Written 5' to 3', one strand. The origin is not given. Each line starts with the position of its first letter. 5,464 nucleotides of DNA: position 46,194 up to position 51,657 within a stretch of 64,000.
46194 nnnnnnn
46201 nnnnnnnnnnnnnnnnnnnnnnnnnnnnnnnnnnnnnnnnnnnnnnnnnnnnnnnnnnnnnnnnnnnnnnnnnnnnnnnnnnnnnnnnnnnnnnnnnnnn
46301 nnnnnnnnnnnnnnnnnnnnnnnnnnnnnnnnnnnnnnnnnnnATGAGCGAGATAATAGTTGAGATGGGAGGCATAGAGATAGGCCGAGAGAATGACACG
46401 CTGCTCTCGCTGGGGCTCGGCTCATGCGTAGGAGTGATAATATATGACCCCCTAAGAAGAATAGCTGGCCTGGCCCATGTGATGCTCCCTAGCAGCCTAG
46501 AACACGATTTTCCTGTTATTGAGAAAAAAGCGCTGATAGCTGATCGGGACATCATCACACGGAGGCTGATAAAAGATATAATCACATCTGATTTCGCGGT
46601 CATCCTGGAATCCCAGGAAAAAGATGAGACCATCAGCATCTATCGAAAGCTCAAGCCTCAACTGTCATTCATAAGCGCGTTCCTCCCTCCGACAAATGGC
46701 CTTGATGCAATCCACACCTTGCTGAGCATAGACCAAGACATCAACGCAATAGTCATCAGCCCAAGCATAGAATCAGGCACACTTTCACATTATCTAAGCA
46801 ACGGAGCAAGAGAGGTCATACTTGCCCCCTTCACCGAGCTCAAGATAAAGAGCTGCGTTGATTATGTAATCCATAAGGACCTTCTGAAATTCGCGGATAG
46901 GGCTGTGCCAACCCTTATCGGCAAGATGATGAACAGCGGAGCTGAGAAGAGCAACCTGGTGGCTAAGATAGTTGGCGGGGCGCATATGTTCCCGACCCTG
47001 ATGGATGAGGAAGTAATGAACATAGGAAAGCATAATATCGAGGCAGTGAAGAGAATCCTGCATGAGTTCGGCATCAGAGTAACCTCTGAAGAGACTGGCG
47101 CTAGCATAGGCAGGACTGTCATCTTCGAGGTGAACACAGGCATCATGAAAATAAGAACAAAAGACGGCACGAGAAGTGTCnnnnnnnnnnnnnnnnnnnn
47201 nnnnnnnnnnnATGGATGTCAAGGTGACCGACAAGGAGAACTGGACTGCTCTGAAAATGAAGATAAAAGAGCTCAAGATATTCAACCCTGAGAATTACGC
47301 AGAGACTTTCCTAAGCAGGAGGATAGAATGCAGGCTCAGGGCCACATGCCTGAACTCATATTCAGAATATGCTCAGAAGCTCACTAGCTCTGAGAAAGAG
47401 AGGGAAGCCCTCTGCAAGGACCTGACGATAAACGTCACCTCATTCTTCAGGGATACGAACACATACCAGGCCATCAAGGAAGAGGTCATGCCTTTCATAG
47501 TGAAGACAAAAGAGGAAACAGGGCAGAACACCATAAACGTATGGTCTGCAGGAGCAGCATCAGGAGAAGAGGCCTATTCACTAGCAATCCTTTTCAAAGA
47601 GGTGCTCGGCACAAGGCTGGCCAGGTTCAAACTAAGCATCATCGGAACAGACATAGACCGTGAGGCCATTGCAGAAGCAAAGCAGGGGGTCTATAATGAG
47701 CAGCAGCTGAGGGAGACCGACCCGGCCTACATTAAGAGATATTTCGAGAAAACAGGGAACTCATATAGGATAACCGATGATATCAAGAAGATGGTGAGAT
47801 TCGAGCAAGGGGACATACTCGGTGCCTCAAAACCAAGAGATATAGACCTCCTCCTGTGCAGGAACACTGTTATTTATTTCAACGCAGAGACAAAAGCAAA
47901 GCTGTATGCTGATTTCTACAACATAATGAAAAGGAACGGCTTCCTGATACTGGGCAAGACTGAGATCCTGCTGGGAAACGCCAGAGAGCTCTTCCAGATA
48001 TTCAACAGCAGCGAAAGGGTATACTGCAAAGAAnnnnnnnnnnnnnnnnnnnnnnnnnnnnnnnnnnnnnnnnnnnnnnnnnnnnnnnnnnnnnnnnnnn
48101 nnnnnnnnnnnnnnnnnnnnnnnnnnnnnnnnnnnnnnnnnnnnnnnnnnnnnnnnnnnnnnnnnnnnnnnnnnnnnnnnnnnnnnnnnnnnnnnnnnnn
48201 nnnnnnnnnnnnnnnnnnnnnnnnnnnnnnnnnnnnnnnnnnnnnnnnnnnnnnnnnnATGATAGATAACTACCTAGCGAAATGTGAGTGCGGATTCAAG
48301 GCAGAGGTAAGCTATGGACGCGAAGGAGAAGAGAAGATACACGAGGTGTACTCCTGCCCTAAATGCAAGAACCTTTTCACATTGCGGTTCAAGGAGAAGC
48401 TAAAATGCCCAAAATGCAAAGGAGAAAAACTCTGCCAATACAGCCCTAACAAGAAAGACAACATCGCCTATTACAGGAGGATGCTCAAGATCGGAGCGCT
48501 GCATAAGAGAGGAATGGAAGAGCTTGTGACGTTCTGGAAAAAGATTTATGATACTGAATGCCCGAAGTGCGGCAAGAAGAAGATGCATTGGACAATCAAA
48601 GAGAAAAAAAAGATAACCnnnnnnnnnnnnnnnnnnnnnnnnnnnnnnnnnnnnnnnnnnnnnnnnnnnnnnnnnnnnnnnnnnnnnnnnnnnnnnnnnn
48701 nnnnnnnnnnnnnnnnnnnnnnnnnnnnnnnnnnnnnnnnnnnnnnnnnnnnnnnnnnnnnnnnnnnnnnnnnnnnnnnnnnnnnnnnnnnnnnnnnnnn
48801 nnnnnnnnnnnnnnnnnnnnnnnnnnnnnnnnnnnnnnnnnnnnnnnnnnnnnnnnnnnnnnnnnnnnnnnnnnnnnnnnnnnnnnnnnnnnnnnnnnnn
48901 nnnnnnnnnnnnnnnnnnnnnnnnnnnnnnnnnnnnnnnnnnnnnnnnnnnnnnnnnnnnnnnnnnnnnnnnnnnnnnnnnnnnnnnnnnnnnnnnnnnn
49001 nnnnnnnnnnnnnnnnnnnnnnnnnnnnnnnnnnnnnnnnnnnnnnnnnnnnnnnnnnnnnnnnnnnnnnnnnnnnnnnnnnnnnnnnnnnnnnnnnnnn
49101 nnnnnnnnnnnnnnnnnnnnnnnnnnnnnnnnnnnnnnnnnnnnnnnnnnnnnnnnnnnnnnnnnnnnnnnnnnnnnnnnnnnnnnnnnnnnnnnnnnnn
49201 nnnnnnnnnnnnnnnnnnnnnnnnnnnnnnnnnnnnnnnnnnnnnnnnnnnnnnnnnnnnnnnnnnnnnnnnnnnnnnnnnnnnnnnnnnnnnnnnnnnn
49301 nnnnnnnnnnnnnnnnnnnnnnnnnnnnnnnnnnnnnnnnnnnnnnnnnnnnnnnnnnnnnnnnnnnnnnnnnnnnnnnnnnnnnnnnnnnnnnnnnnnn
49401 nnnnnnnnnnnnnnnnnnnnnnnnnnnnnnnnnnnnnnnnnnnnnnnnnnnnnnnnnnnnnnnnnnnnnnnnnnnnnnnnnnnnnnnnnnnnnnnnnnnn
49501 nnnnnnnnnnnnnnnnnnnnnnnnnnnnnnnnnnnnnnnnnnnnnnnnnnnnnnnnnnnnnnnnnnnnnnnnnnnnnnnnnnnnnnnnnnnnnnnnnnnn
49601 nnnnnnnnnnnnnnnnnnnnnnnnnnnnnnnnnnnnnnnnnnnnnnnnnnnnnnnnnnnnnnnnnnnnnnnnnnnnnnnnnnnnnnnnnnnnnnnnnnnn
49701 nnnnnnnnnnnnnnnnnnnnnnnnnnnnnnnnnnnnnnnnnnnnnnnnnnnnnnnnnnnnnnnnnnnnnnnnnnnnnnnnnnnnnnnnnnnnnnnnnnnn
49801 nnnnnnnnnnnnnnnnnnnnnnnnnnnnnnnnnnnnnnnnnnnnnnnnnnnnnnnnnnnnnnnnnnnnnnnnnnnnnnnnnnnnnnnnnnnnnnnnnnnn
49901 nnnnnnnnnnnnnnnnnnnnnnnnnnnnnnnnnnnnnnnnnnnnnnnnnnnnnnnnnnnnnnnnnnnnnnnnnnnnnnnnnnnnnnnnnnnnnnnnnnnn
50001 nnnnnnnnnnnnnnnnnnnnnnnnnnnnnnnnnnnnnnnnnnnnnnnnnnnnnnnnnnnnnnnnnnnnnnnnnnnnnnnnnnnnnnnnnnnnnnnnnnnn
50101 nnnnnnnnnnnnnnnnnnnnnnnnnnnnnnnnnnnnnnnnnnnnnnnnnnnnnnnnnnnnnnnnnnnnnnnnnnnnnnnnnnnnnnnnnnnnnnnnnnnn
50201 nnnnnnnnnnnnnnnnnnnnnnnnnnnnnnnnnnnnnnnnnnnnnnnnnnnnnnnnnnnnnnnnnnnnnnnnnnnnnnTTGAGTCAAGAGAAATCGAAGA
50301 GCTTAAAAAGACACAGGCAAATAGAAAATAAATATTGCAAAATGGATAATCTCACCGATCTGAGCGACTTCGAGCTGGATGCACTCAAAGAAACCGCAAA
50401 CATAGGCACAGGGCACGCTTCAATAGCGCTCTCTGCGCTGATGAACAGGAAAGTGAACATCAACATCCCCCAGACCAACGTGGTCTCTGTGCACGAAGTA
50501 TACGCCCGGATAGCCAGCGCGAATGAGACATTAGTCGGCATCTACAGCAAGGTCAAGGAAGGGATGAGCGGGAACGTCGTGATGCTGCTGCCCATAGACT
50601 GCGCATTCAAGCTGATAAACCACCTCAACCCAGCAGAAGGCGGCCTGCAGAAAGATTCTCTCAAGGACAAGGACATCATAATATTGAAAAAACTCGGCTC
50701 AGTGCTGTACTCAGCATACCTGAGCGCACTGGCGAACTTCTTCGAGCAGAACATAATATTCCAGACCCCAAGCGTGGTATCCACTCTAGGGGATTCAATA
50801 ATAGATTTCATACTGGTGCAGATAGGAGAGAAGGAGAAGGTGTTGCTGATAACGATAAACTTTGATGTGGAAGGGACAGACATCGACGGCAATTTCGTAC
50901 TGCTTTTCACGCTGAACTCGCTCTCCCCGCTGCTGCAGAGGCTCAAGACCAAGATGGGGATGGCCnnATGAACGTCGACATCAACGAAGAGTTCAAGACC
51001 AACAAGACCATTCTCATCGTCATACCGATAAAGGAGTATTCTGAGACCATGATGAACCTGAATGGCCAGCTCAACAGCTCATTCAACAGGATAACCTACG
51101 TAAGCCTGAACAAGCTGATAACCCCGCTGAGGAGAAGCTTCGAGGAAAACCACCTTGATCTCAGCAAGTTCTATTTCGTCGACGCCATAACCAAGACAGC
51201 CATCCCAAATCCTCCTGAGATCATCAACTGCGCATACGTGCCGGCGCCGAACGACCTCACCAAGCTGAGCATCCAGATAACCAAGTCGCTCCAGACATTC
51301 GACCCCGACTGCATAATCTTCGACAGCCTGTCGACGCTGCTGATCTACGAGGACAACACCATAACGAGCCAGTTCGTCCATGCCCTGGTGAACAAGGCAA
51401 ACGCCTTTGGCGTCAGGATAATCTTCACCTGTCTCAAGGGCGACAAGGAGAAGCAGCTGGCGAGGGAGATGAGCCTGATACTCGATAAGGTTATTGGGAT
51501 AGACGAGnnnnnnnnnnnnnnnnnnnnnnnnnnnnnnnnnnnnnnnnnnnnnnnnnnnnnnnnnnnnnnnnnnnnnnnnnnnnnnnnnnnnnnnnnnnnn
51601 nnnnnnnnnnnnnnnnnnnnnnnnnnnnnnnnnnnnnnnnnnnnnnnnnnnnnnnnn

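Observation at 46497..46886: CheD split by an inserted ~130-aa pseudo-receiver (CheY-like) domain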

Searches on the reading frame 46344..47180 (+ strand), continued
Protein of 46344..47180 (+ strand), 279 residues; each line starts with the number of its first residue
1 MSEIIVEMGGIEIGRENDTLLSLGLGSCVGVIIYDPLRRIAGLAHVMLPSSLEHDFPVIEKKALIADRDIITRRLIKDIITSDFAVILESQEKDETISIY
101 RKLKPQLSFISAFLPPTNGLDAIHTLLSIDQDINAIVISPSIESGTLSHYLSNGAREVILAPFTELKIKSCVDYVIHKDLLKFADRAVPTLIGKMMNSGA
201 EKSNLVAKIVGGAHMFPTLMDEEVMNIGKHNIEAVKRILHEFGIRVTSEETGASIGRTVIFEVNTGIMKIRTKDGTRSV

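Call 79: find_encoding_contigs(protein=P0220, flank=6000, max_places=1)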
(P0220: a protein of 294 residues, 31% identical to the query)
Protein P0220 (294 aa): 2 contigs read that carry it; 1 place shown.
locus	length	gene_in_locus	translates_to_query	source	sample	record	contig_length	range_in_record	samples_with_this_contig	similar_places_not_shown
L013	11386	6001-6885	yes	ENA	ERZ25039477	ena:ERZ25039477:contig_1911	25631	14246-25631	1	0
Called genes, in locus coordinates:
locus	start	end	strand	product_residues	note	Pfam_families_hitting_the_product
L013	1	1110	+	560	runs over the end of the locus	PF02203:TarH (weak), PF12729:4HB_MCP_1, PF00672:HAMP (weak), PF00015:MCPsignal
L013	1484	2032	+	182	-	PF01584:CheW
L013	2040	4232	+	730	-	PF01627:Hpt, PF07194:P2, PF02895:H-kinase_dim, PF02518:HATPase_c, PF01584:CheW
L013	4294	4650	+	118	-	PF00072:Response_reg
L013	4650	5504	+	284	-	PF03705:CheR_N (weak), PF13649:Methyltransf_25 (faint), PF08241:Methyltransf_11 (faint), PF08242:Methyltransf_12 (faint), PF01739:CheR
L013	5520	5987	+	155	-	PF13690:CheX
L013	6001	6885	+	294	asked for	PF03975:CheD, PF00072:Response_reg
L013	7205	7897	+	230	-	PF11563:Protoglobin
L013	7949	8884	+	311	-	PF00015:MCPsignal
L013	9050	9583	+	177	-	PF01584:CheW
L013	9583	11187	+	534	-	PF20250:FapA_N, PF03961:FapA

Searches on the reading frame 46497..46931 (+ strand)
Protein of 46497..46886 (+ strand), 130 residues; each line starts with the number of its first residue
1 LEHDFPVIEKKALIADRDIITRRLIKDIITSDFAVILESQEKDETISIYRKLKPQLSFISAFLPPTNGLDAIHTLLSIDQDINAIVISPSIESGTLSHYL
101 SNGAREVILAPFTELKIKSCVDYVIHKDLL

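Call 3: search_protein_families(library=pfam, proteins=[window:46497-46886:+], max_evalue=1)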
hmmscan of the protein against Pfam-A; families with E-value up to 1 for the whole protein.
window:46497-46886:+ (130 aa): 1 family
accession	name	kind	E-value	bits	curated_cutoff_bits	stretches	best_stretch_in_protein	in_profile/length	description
PF00072.30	Response_reg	-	1.2e-08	35.6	30.2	1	13-119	2-108/111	Response regulator receiver domain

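Call 4: search_protein_families(library=ncbifam, proteins=[window:46497-46886:+], max_evalue=1)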
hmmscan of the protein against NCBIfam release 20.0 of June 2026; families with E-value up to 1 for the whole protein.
window:46497-46886:+ (130 aa): 27 families (the best 25 are shown)
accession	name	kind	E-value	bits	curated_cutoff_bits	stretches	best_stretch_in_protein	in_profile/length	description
NF041367.1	CheY_Halo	equivalog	6.5e-11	42.6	200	1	13-124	2-113/114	chemotaxis protein CheY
NF007969.0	PRK10693.1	equivalog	9.4e-10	38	329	1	6-117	4-116/337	two-component system response regulator RssB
NF001965.0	PRK00742.1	subfamily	1.9e-06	27.4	293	1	11-116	5-113/357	chemotaxis-specific protein-glutamate methyltransferase CheB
NF008469.0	PRK11361.1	equivalog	4.3e-05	22.4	714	1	10-116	5-111/461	acetoacetate metabolism transcriptional regulator AtoC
NF045505.1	RR_RssB_Pseudo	equivalog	5e-05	22.5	700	1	13-117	10-113/394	two-component system response regulator RssB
NF007935.0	PRK10651.1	equivalog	0.00011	21.4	250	1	13-108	10-107/216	two-component system response regulator NarL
NF011896.0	PRK15369.1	equivalog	0.00079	19.1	242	1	13-109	8-105/211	two component system response regulator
NF045914.1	RespRegNblR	equivalog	0.00083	19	300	1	13-125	11-122/228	response regulator transcription factor NblR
NF051870.1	NAssimRespRegNtrX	equivalog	0.0017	17.3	600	1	12-117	4-111/452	nitrogen assimilation response regulator NtrX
NF040689.1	MtrAB_MtrA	equivalog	0.0037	16.6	300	1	14-115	3-103/219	MtrAB system response regulator MtrA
NF007750.0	PRK10430.1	equivalog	0.0042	16.6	262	1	32-118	28-114/239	two-component system response regulator DcuR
NF052445.1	RespRegMctR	equivalog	0.0044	16.5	300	1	26-123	18-117/205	two-component system response regulator MctR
NF047654.1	DiguCycDgcRLepto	equivalog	0.0045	15.9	500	1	9-117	2-112/295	diguanylate cyclase DgcR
NF009206.0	PRK12555.1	subfamily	0.01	14.8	342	1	13-115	4-109/340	chemotaxis-specific protein-glutamate methyltransferase CheB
NF045991.1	RespRegCtrARhodob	equivalog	0.015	15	350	1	12-122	3-113/224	response regulator transcription factor CtrA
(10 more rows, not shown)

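Call 26: find_related_loci(query=A4, collection=genome_contigs, flank=10000)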
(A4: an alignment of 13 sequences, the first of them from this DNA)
Query A4 (145 aa) in genome_contigs; peptide patterns used: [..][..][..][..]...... (x = any residue, [..] = any of these).
23 stretches matched a pattern; 2 encode a relative of the query (tblastn E <= 1e-3); 2 distinct loci.
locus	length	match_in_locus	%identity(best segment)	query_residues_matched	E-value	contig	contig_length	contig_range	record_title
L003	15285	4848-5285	49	1-145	1e-48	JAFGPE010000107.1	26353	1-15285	MAG: Candidatus Woesearchaeota archaeon isolate Zod_Metabat.672 k87_9009575, whole genome shotgun sequence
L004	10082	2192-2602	42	5-140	4e-33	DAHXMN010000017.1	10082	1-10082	MAG TPA_asm: Candidatus Woesearchaeota archaeon isolate clean1619 NODE_17_length_10082_cov_3.107946, whole genome shotgu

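Call 54: find_homologous_proteins(query=window:46518-46880:+, max_evalue=0.001)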
Query seq(121 aa): 14 candidates shared short words with the query, none scored E <= 0.001.

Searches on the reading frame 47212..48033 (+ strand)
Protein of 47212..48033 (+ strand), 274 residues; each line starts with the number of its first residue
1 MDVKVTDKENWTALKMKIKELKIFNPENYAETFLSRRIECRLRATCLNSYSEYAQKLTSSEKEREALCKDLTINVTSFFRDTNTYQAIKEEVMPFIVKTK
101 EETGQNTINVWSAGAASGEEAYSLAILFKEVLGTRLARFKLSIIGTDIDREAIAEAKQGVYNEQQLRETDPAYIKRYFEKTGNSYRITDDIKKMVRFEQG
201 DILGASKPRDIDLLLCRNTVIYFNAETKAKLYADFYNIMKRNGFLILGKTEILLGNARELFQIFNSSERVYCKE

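Call 3: search_protein_families(library=pfam, proteins=[window:47212-48033:+], max_evalue=1)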
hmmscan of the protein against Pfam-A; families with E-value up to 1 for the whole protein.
window:47212-48033:+ (274 aa): 6 families
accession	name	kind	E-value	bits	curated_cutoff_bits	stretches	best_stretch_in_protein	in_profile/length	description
PF01739.24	CheR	-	6.1e-54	182.9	27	1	74-267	1-192/195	CheR methyltransferase, SAM binding domain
PF03705.20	CheR_N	-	4.6e-07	29.9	27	1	27-60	19-52/53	CheR methyltransferase, all-alpha domain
PF13847.12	Methyltransf_31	-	0.00029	21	27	1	194-265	55-123/145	Methyltransferase domain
PF13649.12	Methyltransf_25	-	0.001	20.1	27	1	194-243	47-97/97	Methyltransferase domain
PF08242.18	Methyltransf_12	-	0.01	17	30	1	141-245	21-98/98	Methyltransferase domain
PF08241.18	Methyltransf_11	-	0.011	16.7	21.2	1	140-247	18-95/95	Methyltransferase domain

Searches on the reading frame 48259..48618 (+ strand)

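Call 3: search_protein_families(library=pfam, proteins=[window:48259-48618:+], max_evalue=1)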
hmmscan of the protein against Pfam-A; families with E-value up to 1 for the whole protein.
window:48259-48618:+ (120 aa): 29 families (the best 25 are shown)
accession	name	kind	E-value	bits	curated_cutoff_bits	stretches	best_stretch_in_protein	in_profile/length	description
PF12760.12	Zn_ribbon_IS1595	-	1e-05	25.8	25.4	2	39-62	10-33/46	Transposase zinc-ribbon domain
PF09723.15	Zn_ribbon_8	-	0.00022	21.6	34.4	2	31-58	6-37/41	Zinc ribbon domain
PF13248.11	Zn_ribbon_3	-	0.00028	20.7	27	1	99-107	3-11/26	zinc-ribbon domain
PF01155.25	HypA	-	0.0028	18.1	28.9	1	26-58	66-97/112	Hydrogenase/urease nickel incorporation, metallochaperone, hypA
PF05129.18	Zn_ribbon_Elf1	-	0.0031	18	29.8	1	44-71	19-46/79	Transcription elongation factor Elf1 like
PF25214.1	HVO_B0008_N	-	0.0042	17.3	27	0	50-77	4-28/38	HVO_B0008 N-terminal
PF17283.8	Zn_ribbon_SprT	-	0.01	16.3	28.1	1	30-56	4-33/38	SprT-like zinc ribbon domain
PF01096.23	Zn_ribbon_TFIIS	-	0.011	16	21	1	100-113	2-15/39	Transcription factor S-II (TFIIS)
PF03966.22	Trm112p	-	0.013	15.9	22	1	26-54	3-32/40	Trm112p-like protein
PF15777.11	Anti-TRAP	-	0.032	14.7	32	0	99-112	31-44/59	Tryptophan RNA-binding attenuator protein inhibitory protein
PF01396.24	Zn_ribbon_Top1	-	0.032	14.4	32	1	99-110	2-12/39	Topoisomerase DNA binding C4 zinc finger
PF19134.6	DUF5817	-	0.038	14.4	31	0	30-55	3-29/57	Domain of unknown function (DUF5817)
PF24458.1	DUF7573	-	0.039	14.4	30.2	0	31-54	12-37/39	Domain of unknown function (DUF7573)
PF09463.15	Opy2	-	0.074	13.8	22.1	1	46-63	7-24/35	Opy2 protein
PF06677.18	Auto_anti-p27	-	0.1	13.2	24.1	0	32-53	17-39/40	Sjogren's syndrome/scleroderma autoantigen 1 (Autoantigen p27)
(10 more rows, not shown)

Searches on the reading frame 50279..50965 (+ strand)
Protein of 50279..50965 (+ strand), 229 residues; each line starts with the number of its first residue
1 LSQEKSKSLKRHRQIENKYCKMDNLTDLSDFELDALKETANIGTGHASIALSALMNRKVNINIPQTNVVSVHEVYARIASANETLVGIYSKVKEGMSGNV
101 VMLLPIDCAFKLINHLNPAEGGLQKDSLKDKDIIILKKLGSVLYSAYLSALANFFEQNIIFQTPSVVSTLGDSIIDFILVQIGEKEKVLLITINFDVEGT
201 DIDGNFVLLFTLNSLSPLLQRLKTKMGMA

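Call 11: search_protein_families(library=pfam, proteins=[window:50279-50965:+], max_evalue=0.001)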
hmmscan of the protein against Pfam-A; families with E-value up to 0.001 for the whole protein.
window:50279-50965:+ (229 aa): 1 family
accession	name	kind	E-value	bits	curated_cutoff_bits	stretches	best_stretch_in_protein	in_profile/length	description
PF04509.17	CheC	-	4.2e-10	39.9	22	1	31-67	1-37/38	CheC-like family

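Call 74: search_protein_families(library=ncbifam, proteins=[window:50279-50965:+], max_evalue=0.001)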
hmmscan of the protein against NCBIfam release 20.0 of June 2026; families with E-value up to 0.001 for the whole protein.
window:50279-50965:+ (229 aa): 3 families
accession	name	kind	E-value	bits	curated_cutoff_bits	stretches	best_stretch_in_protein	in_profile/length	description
NF041093.1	CheC_Thtogales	equivalog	2.4e-28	99.4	250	1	27-222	2-199/201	CheY-P phosphatase CheC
NF005275.1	PRK06782.1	equivalog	6.9e-13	48.2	681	1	24-199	207-375/516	flagellar motor switch protein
NF005995.1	PRK08119.1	equivalog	2.3e-12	47.1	218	1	17-213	23-213/376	flagellar motor switch phosphatase FliY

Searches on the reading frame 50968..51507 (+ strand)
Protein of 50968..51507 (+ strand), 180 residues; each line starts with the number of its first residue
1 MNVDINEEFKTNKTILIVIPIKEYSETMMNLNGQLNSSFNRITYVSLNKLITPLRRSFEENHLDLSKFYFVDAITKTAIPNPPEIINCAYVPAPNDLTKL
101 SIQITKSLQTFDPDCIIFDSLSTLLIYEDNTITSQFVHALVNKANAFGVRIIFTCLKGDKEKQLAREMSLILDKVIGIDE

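Call 11: search_protein_families(library=pfam, proteins=[window:50968-51507:+], max_evalue=0.001)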
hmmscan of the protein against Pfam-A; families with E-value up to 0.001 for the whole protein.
window:50968-51507:+ (180 aa): 2 families
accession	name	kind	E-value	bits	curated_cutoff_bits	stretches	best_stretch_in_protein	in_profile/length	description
PF24336.1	DUF7504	-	1.5e-07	32.5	27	1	88-176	81-177/179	Family of unknown function (DUF7504)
PF06745.19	ATPase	-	0.00028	20.8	26.6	1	52-164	61-171/231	KaiC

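Call 73: search_solved_structures(query=window:50968-51507:+, max_evalue=0.01)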
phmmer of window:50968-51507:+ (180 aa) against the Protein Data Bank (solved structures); distinct sequences matched with E-value up to 0.01: 0.

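Call 74: search_protein_families(library=ncbifam, proteins=[window:50968-51507:+], max_evalue=0.001)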
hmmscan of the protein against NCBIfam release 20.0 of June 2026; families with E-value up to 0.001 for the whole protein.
window:50968-51507:+ (180 aa): 1 family
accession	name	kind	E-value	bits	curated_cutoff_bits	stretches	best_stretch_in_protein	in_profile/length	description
NF006799.0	PRK09302.1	equivalog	7.3e-05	21.5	408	1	92-176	343-430/515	circadian clock protein KaiC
